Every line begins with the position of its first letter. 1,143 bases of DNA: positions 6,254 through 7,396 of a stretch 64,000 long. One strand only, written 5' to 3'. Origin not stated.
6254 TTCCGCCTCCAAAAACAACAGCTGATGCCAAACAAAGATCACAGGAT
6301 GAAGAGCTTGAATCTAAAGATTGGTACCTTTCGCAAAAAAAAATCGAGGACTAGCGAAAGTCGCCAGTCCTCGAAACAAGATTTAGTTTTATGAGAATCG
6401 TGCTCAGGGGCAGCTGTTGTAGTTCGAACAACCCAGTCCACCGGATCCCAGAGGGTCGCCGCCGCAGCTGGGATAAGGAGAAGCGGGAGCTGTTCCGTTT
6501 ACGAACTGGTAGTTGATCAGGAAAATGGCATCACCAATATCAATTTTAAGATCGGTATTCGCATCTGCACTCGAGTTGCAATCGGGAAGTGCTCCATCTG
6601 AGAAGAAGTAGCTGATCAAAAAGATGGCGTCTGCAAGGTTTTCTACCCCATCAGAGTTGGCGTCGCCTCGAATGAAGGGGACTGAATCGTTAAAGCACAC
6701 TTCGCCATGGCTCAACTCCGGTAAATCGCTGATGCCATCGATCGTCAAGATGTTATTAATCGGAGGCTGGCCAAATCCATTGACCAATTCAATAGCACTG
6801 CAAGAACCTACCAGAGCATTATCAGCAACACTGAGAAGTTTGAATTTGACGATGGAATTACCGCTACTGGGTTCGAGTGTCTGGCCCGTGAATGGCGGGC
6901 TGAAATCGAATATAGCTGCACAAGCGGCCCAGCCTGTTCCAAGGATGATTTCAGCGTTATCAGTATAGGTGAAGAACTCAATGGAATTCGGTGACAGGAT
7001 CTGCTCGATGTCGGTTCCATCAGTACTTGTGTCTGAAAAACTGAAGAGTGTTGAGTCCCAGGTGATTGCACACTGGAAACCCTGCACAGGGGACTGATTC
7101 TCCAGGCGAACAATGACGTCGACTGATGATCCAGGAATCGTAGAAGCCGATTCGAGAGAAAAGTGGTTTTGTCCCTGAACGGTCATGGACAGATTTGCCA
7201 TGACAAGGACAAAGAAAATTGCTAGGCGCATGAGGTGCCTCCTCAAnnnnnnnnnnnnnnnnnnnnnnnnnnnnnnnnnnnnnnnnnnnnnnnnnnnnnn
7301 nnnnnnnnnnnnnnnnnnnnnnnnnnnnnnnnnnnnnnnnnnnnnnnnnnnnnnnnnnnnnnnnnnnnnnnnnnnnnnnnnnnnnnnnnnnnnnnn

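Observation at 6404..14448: Enzyme-free cohesin-dockerin cluster in which every scaffoldin also carries its own dockerin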

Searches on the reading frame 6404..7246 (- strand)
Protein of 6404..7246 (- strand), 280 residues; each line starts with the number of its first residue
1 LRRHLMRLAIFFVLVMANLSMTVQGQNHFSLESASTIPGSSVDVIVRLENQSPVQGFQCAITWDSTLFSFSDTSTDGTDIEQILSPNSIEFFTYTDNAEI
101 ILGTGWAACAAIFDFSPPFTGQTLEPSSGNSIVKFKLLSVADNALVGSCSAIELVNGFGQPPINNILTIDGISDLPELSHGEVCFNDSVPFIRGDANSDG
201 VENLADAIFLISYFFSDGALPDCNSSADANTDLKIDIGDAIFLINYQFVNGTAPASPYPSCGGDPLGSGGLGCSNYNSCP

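Call 3: search_protein_families(library=pfam, proteins=[window:6404-7246:-], max_evalue=1)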
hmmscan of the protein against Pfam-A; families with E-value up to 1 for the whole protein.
window:6404-7246:- (280 aa): 5 families
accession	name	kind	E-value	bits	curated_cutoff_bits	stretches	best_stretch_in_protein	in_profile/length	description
PF00404.24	Dockerin_1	-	4.9e-05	23.9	22.9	1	194-246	2-55/57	Dockerin type I domain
PF00963.24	Cohesin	-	0.00053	20.6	24.1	1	30-88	4-72/139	Cohesin domain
PF11685.13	DUF3281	-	0.065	13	24.1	1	44-76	61-93/267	Protein of unknown function (DUF3281)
PF03742.19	PetN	-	0.16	12.3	20.3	1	101-116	3-18/29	PetN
PF11466.13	Doppel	-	0.27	11.4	25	1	1-21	1-23/30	Prion-like protein Doppel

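Call 4: search_protein_families(library=ncbifam, proteins=[window:6404-7246:-], max_evalue=1)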
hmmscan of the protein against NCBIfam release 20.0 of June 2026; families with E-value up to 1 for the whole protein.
window:6404-7246:- (280 aa): 2 families
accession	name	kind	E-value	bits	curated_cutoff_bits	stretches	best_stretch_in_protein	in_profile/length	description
NF002709.0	PRK02529.1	equivalog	0.05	13.4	63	1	101-116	2-17/33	cytochrome b6-f complex subunit PetN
NF041540.1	dockerin_GC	domain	0.087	13.2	29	1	194-245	10-61/67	GC-type dockerin domain-anchored protein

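Call 12: find_homologous_proteins(query=window:6404-7246:-, max_evalue=0.001)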
Query window:6404-7246:- (280 aa): 75 proteins with E <= 0.001 among 1110 candidates.
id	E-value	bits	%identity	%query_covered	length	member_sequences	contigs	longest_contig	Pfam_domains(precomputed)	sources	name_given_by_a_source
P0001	2.3e-174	596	97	98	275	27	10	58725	-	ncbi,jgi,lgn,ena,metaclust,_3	jgi:hypothetical protein|metaclust:\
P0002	3.8e-128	445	71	98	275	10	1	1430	PF00963.25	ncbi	-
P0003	9.6e-128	444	69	100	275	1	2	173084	PF00404.25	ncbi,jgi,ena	-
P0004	4.8e-127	441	69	98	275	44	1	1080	-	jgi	jgi:hypothetical protein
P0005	3.3e-100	353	57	99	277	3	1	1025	-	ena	-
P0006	4.7e-99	349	57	100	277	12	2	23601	-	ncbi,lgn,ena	-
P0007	6.6e-99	349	58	99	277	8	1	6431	PF00404.25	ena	-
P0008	6.3e-98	346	58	99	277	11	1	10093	-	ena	-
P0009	3.5e-97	343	57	98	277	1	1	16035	PF00404.25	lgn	-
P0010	1.6e-96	341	57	98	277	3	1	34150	-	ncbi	-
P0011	4.1e-96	340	56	99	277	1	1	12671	-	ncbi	ncbi:MAG: dockerin type I domain-containing protein [Planctomycetota bacterium]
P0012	1.8e-93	331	55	98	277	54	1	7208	-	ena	-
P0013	3.4e-93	330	56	98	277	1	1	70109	-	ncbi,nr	ncbi:MAG: cohesin domain-containing protein [Planctomycetota bacterium]|nr:cohesin domain-containing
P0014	4.8e-93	330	57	94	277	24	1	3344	PF00963.25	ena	-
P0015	2.8e-87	311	76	64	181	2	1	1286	-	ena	-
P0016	1.3e-74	269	50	92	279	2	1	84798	PF00404.25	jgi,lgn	-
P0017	1.2e-36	145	32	81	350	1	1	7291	PF00404.25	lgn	-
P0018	1.0e-24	106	39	43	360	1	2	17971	PF00404.25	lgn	-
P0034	1.4e-22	99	32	93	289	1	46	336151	-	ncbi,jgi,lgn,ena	-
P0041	1.9e-21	95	40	64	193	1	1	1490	PF00404.25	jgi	jgi:hypothetical protein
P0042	2.9e-21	94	35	51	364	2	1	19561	PF00404.25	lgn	-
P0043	3.8e-21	94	27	91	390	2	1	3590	PF00404.25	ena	-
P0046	1.2e-20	92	34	58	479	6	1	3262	PF00404.25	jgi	jgi:hypothetical protein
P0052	4.5e-17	81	26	86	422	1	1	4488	PF00404.25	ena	-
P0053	1.5e-16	79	40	41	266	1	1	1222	PF00404.25,PF00041.28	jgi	jgi:hypothetical protein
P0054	8.9e-16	76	53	27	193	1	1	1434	PF00404.25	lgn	-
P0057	3.0e-14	71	48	32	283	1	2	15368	PF00404.25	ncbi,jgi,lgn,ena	-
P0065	4.4e-11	61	54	23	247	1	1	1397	PF00404.25,PF13517.13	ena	-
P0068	2.6e-10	58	37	25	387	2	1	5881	PF00404.25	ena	-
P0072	2.6e-8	52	54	23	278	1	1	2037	PF00404.25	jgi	jgi:hypothetical protein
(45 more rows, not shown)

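Call 22: predict_structure(alignment_id=A3)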
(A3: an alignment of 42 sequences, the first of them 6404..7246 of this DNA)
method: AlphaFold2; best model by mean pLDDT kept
length: 280 residues; sequences in the alignment: 42
mean_pLDDT: 85.2   pTM: 0.67
mean pLDDT of the five models: 85.2, 79.5, 79.0, 78.8, 75.5
residues with pLDDT >= 90: 144; 70-90: 97; 50-70: 31; < 50: 8
segments of 3 or more residues with pLDDT < 50: 20-24, 268-270
pLDDT, mean of each block of 10 residues (from residue 1): 68 62 69 90 96 94 95 93 84 83 92 85 91 95 86 92 92 94 85 86 92 92 86 92 93 84 58 60
secondary structure, 60 per line:
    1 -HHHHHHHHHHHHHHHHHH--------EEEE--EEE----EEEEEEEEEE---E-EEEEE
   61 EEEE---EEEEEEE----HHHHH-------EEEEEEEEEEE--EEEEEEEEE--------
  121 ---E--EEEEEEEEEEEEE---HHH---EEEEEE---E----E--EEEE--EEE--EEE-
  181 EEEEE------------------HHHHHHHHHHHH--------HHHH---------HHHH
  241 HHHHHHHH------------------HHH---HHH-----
elements in order: H2-19 E28-31 E34-36 E41-50 E56-64 E68-74 H79-83 E91-101 E104-112 E127-139 E149-154 E166-169 E172-174 E177-179 E181-185 H204-215 H224-227 H237-248

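Call 24: find_encoding_contigs(protein=P0003, flank=10000, max_places=4)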
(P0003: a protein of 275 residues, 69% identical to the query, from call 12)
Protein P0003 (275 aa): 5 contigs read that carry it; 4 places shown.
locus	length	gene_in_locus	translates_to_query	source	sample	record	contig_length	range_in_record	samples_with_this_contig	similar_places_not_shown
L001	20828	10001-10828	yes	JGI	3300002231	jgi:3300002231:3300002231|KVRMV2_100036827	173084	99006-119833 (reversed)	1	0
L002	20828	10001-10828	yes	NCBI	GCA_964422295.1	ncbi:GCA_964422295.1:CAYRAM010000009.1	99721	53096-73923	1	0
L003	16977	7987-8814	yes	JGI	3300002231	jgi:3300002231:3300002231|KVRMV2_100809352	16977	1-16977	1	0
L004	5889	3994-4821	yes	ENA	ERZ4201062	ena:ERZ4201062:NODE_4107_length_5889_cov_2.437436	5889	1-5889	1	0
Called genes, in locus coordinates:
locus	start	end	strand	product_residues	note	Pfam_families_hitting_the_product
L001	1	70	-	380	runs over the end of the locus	-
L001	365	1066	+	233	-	PF01467:CTP_transf_like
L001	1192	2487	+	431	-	PF01336:tRNA_anti-codon, PF00152:tRNA-synt_2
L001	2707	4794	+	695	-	-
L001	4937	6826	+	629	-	-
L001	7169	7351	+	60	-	-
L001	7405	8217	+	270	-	PF00963:Cohesin (weak)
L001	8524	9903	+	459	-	PF00404:Dockerin_1 (weak)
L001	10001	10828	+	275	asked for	PF00404:Dockerin_1 (weak)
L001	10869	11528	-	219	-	PF00578:AhpC-TSA, PF08534:Redoxin, PF10417:1-cysPrx_C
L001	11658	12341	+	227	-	PF02230:Abhydrolase_2, PF03959:FSH1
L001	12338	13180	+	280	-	PF06262:Zincin_1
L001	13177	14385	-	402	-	PF00438:S-AdoMet_synt_N, PF02772:S-AdoMet_synt_M, PF02773:S-AdoMet_synt_C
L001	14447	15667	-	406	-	-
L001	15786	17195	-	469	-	PF21090:P-loop_SecA, PF07516:SecA_SW, PF02810:SEC-C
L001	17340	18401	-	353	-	PF07517:SecA_DEAD, PF00270:DEAD, PF01043:SecA_PP_bind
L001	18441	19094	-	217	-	PF01180:DHO_dh, PF00977:His_biosynth (faint), PF03060:NMO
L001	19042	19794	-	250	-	PF01258:zf-dskA_traR, PF01180:DHO_dh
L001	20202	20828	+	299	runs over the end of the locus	PF02899:Phage_int_SAM_1, PF13495:Phage_int_SAM_4 (faint), PF00589:Phage_integrase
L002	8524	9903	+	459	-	PF00404:Dockerin_1 (weak)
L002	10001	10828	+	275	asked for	PF00404:Dockerin_1 (weak)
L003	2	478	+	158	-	?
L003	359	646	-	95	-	-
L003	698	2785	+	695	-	-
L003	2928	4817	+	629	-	-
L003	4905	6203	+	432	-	-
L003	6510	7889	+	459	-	PF00404:Dockerin_1 (weak)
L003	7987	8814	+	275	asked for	PF00404:Dockerin_1 (weak)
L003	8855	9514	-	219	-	PF00578:AhpC-TSA, PF08534:Redoxin, PF10417:1-cysPrx_C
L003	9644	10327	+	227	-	PF02230:Abhydrolase_2, PF03959:FSH1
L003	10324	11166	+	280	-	PF06262:Zincin_1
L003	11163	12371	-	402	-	PF00438:S-AdoMet_synt_N, PF02772:S-AdoMet_synt_M, PF02773:S-AdoMet_synt_C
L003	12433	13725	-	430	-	PF04413:Glycos_transf_N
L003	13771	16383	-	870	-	PF07517:SecA_DEAD, PF00270:DEAD (weak), PF01043:SecA_PP_bind, PF21090:P-loop_SecA, PF07516:SecA_SW, PF02810:SEC-C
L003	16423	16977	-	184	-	?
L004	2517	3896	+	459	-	PF00404:Dockerin_1 (weak)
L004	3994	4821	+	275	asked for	PF00404:Dockerin_1 (weak)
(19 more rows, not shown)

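Call 25: find_encoding_contigs(protein=P0013, flank=10000, max_places=2)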
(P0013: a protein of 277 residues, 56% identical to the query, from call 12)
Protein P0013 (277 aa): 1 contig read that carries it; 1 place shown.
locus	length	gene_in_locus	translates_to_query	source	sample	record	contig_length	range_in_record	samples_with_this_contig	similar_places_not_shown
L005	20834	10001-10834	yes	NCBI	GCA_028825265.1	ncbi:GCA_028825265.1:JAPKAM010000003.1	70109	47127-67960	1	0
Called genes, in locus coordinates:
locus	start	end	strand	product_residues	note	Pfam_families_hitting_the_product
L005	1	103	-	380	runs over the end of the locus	PF05222:AlaDh_PNT_N, PF07992:Pyr_redox_2 (weak), PF01262:AlaDh_PNT_C, PF00070:Pyr_redox (faint)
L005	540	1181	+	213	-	PF01467:CTP_transf_like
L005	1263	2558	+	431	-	PF01336:tRNA_anti-codon, PF00152:tRNA-synt_2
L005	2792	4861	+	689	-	PF01436:NHL (faint)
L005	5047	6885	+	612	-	-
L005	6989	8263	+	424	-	-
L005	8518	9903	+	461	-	PF00963:Cohesin (faint)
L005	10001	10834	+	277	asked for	-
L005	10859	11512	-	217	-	PF00578:AhpC-TSA, PF08534:Redoxin, PF10417:1-cysPrx_C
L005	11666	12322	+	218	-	PF00756:Esterase (weak), PF02230:Abhydrolase_2, PF00561:Abhydrolase_1 (weak), PF03959:FSH1 (weak)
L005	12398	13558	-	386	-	PF00438:S-AdoMet_synt_N, PF02772:S-AdoMet_synt_M, PF02773:S-AdoMet_synt_C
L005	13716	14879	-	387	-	PF04413:Glycos_transf_N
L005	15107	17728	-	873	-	PF07517:SecA_DEAD, PF00270:DEAD (weak), PF01043:SecA_PP_bind, PF21090:P-loop_SecA, PF07516:SecA_SW, PF02810:SEC-C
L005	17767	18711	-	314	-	PF01180:DHO_dh, PF00977:His_biosynth (faint), PF03060:NMO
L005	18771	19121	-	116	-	PF01258:zf-dskA_traR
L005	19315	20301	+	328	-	PF02899:Phage_int_SAM_1, PF00589:Phage_integrase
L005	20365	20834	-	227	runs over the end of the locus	PF16697:Yop-YscD_cpl, PF00498:FHA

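Call 26: find_encoding_contigs(protein=P0016, flank=10000, max_places=2)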
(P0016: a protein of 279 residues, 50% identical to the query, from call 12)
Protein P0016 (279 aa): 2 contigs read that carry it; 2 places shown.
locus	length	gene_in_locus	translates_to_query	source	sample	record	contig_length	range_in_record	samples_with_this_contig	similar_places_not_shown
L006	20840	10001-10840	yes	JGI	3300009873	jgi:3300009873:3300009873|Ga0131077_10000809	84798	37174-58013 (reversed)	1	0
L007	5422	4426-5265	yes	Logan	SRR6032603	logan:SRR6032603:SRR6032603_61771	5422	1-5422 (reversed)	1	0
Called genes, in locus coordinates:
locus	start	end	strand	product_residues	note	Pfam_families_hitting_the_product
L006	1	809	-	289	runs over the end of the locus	PF00763:THF_DHG_CYH, PF02882:THF_DHG_CYH_C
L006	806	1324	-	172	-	PF01967:MoaC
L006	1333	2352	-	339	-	PF00348:polyprenyl_synt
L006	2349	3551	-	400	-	PF05222:AlaDh_PNT_N, PF02826:2-Hacid_dh_C (faint), PF01262:AlaDh_PNT_C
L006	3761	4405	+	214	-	PF01467:CTP_transf_like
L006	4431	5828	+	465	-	PF01336:tRNA_anti-codon, PF00152:tRNA-synt_2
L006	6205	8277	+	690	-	PF00404:Dockerin_1 (weak)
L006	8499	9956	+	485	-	-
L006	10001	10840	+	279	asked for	PF00404:Dockerin_1 (weak)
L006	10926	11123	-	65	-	-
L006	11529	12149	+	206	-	PF03959:FSH1 (faint), PF02230:Abhydrolase_2, PF00326:Peptidase_S9 (faint)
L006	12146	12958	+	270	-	PF14559:TPR_19 (faint), PF07719:TPR_2 (faint), PF06262:Zincin_1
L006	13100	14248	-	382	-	PF00438:S-AdoMet_synt_N, PF02772:S-AdoMet_synt_M, PF02773:S-AdoMet_synt_C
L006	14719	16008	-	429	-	PF04413:Glycos_transf_N, PF00534:Glycos_transf_1 (faint)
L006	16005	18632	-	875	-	PF07517:SecA_DEAD, PF01043:SecA_PP_bind, PF21090:P-loop_SecA, PF07516:SecA_SW, PF02810:SEC-C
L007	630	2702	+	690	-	PF00404:Dockerin_1 (weak)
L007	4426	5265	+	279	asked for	PF00404:Dockerin_1 (weak)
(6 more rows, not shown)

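Call 27: find_encoding_contigs(protein=P0034, flank=10000, max_places=2)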
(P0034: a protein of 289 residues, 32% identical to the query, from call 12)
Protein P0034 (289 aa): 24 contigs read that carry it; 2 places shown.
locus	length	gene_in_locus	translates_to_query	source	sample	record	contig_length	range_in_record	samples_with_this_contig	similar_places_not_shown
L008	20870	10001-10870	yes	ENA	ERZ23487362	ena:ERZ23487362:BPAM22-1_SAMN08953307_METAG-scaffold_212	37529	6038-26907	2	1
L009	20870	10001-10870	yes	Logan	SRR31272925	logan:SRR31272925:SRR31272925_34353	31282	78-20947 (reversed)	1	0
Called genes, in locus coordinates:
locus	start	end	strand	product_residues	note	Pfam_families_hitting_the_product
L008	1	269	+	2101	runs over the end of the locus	?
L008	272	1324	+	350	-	PF00108:Thiolase_N, PF08545:ACP_syn_III (weak), PF08541:ACP_syn_III_C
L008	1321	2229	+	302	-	PF00561:Abhydrolase_1, PF12146:Hydrolase_4, PF12697:Abhydrolase_6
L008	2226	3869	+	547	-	PF00501:AMP-binding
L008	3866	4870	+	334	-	PF01073:3Beta_HSD, PF01370:Epimerase, PF02719:Polysacc_synt_2, PF04321:RmlD_sub_bind, PF05368:NmrA, PF13460:NAD_binding_10, PF16363:GDP_Man_Dehyd, PF07993:NAD_binding_4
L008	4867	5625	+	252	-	PF22624:AASDHPPT_N, PF01648:ACPS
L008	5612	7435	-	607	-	PF23759:GBD_T9SS_assoc (weak)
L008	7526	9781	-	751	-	PF00330:Aconitase, PF00694:Aconitase_C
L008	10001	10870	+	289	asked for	-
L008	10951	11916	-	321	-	PF09754:PAC2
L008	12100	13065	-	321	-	PF01040:UbiA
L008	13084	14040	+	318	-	PF08331:QueG_DUF1730, PF13187:Fer4_9 (faint), PF13484:Fer4_16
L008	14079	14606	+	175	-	PF02517:Rce1-like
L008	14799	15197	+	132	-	PF00581:Rhodanese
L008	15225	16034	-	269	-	PF00106:adh_short, PF08659:KR, PF13561:adh_short_C2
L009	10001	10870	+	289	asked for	-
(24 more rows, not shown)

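Call 28: fold_search(model_id=the predicted structure, library=pdb)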
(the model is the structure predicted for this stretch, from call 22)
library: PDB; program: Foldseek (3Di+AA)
matches with E <= 10: 1994; with E <= 0.001: 74
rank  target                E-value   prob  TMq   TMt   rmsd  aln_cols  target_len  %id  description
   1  5nrm_A                1.3e-09  1.00  0.41  0.76   3.5       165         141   16  Crystal structure of the sixth cohesin from Acetivibrio cellulolyticus' scaffoldin B in complex with Cel5 dockerin S51 (released 2018-01-31)
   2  5nrk_A                2.3e-09  1.00  0.41  0.76   3.5       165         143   14  Crystal structure of the sixth cohesin from Acetivibrio cellulolyticus' scaffoldin B in complex with Cel5 dockerin S15 (released 2018-01-31)
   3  5lxv_A                3.6e-09  1.00  0.39  0.59   5.9       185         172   14  Crystal structure of Ruminococcus flavefaciens scaffoldin C cohesin in complex with a dockerin from an uncharacterized (released 2016-10-19)
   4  4dh2_C                4.8e-09  1.00  0.37  0.61   5.1       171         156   15  Crystal structure of Coh-OlpC(Cthe_0452)-Doc435(Cthe_0435) complex: A novel type I Cohesin-Dockerin complex from Clost (released 2012-11-28)
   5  5lxv_C                5.1e-09  1.00  0.39  0.60   5.6       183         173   15  Crystal structure of Ruminococcus flavefaciens scaffoldin C cohesin in complex with a dockerin from an uncharacterized (released 2016-10-19)
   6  3ul4_A                6.9e-09  1.00  0.42  0.77   3.6       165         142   17  Crystal structure of Coh-OlpA(Cthe_3080)-Doc918(Cthe_0918) complex: A novel type I Cohesin-Dockerin complex from Clost (released 2012-11-28)
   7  6kgc_A                7.3e-09  1.00  0.40  0.73   4.6       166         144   16  Crystal structure of CaDoc0917(R49D)-CaCohA2 complex at pH 5.4 (released 2020-07-08)
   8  6kgf_A                7.3e-09  1.00  0.38  0.70   5.1       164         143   17  Crystal structure of CaDoc0917(R16D)-CaCohA2 complex at pH 8.2 (released 2020-07-08)
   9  4uyq_A                7.7e-09  1.00  0.39  0.72   4.4       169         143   14  High resolution structure of the third cohesin ScaC in complex with the ScaB dockerin with a mutation in the C-termina (released 2015-04-15)
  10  6kgd_A                1.1e-08  1.00  0.40  0.71   4.6       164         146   15  Crystal structure of CaDoc0917(R49D)-CaCohA2 complex at pH 8.0 (released 2020-07-08)
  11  6kge_A                1.1e-08  1.00  0.39  0.72   4.8       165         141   16  Crystal structure of CaDoc0917(R16D)-CaCohA2 complex at pH 5.5 (released 2020-07-08)
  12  4ums                  1.1e-08  1.00  0.37  0.62   5.2       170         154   10  The crystal structure of the seventh ScaB type I cohesin from Pseudobacteroides cellulosolvens (released 2015-05-06)
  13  6kgf_C                1.2e-08  1.00  0.40  0.70   5.1       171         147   16  Crystal structure of CaDoc0917(R16D)-CaCohA2 complex at pH 8.2 (released 2020-07-08)
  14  4uyp_A                1.3e-08  1.00  0.41  0.76   3.4       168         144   15  High resolution structure of the third cohesin ScaC in complex with the ScaB dockerin with a mutation in the N-termina (released 2015-04-15)
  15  4fl4_I                1.4e-08  1.00  0.44  0.40   3.6       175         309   15  Scaffoldin conformation and dynamics revealed by a ternary complex from the Clostridium thermocellum cellulosome (released 2012-06-27)
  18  4uyp_C                2.2e-08  1.00  0.42  0.76   3.2       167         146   16  High resolution structure of the third cohesin ScaC in complex with the ScaB dockerin with a mutation in the N-termina (released 2015-04-15)
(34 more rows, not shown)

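Call 43: find_related_loci(query=A3, collection=genome_contigs, flank=10000)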
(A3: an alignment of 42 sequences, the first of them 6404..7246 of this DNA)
Query A3 (280 aa) in genome_contigs; peptide patterns used: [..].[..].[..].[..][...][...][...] (x = any residue, [..] = any of these).
316 stretches matched a pattern; 263 encode a relative of the query (tblastn E <= 1e-3); the best 80 are kept; 79 distinct loci.
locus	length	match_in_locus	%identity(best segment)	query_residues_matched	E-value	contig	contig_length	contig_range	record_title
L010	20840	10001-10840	94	1-280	1e-178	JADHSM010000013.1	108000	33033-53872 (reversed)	MAG: Planctomycetota bacterium isolate BS30m-G49 BS307-30m-C114, whole genome shotgun sequence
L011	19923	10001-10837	73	1-280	4e-139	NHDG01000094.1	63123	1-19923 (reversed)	MAG: Planctomycetia bacterium TMED53 MHASMcontig_1096713, whole genome shotgun sequence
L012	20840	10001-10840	70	1-280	1e-135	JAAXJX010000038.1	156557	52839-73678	MAG: Planctomycetia bacterium isolate SW42618_bin_2 NODE_10_length_156557_cov_19.290840, whole genome shotgun sequence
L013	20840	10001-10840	69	1-280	2e-135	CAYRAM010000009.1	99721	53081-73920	MAG TPA_asm: uncultured Planctomycetia bacterium isolate binchicken_co275_63 genome assembly, contig: NODE_124_length_99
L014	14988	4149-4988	69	1-280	2e-134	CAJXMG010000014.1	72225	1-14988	TPA_asm: uncultured bacterium isolate SRR4030075_bin.46_MetaBAT_v2.12.1_MAG genome assembly, contig: NODE_65_length_7222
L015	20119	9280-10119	69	1-280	4e-134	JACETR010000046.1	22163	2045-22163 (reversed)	MAG: Planctomycetota bacterium isolate MCMED-G47 Planctomycetes-MCMED-G47-C46, whole genome shotgun sequence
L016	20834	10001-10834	57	1-280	7e-105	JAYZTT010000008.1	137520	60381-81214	MAG: Planctomycetota bacterium isolate XB_MAG50 DB_MAG50_0008, whole genome shotgun sequence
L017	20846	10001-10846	56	1-280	2e-103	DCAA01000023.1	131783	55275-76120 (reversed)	MAG TPA_asm: Planctomycetes bacterium UBA1146 UBA1146_contig_17256, whole genome shotgun sequence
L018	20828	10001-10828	58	3-280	2e-102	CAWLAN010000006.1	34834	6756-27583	MAG: Planctomycetes bacterium UBA1146 isolate CB6_Bottom.63 genome assembly, contig: Ga0310122_10000247, whole genome sh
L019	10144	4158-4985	58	3-280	1e-102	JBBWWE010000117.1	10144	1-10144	MAG: Planctomycetota bacterium isolate OC6_2000m_MAG_215 OC6_2000m_contig_2064351, whole genome shotgun sequence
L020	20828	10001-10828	57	3-280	2e-101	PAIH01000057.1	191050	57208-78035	MAG: Planctomycetota bacterium isolate NAT2 100658, whole genome shotgun sequence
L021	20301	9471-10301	56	5-279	9e-98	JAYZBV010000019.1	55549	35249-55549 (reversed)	MAG: Planctomycetota bacterium isolate XB_MAG1214 DB_MAG1214_0019, whole genome shotgun sequence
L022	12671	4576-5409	56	1-280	4e-96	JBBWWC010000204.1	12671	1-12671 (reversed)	MAG: Planctomycetota bacterium isolate OC6_150m_MAG_282 OC6_150m_contig_3740932, whole genome shotgun sequence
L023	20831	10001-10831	55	5-279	4e-92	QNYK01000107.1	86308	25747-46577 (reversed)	MAG: Bacillota bacterium isolate MAG 7 Ga0232646_1000027, whole genome shotgun sequence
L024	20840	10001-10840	70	1-280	3e-136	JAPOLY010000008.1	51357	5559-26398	MAG: bacterium isolate bin129 k141_3965862_length_51357_cov_30.4828, whole genome shotgun sequence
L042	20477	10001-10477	40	109-264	2e-20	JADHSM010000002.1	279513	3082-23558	MAG: Planctomycetota bacterium isolate BS30m-G49 BS307-30m-C8, whole genome shotgun sequence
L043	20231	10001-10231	51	191-267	3e-20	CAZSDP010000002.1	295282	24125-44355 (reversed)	MAG TPA_asm: uncultured Planctomycetia bacterium isolate binchicken_co275_154 genome assembly, contig: NODE_4_length_295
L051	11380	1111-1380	43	190-280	4e-18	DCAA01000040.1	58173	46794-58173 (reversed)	MAG TPA_asm: Planctomycetes bacterium UBA1146 UBA1146_contig_15601, whole genome shotgun sequence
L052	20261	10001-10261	42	191-280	3e-17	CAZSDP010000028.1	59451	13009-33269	MAG TPA_asm: uncultured Planctomycetia bacterium isolate binchicken_co275_154 genome assembly, contig: NODE_406_length_5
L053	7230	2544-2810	40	191-280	1e-16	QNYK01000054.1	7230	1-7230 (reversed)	MAG: Bacillota bacterium isolate MAG 7 Ga0232646_1003693, whole genome shotgun sequence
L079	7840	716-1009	37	182-280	6e-14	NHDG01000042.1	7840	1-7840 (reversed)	MAG: Planctomycetia bacterium TMED53 MHASMcontig_1080256, whole genome shotgun sequence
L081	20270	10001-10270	41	190-280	2e-14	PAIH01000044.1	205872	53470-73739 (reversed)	MAG: Planctomycetota bacterium isolate NAT2 99125, whole genome shotgun sequence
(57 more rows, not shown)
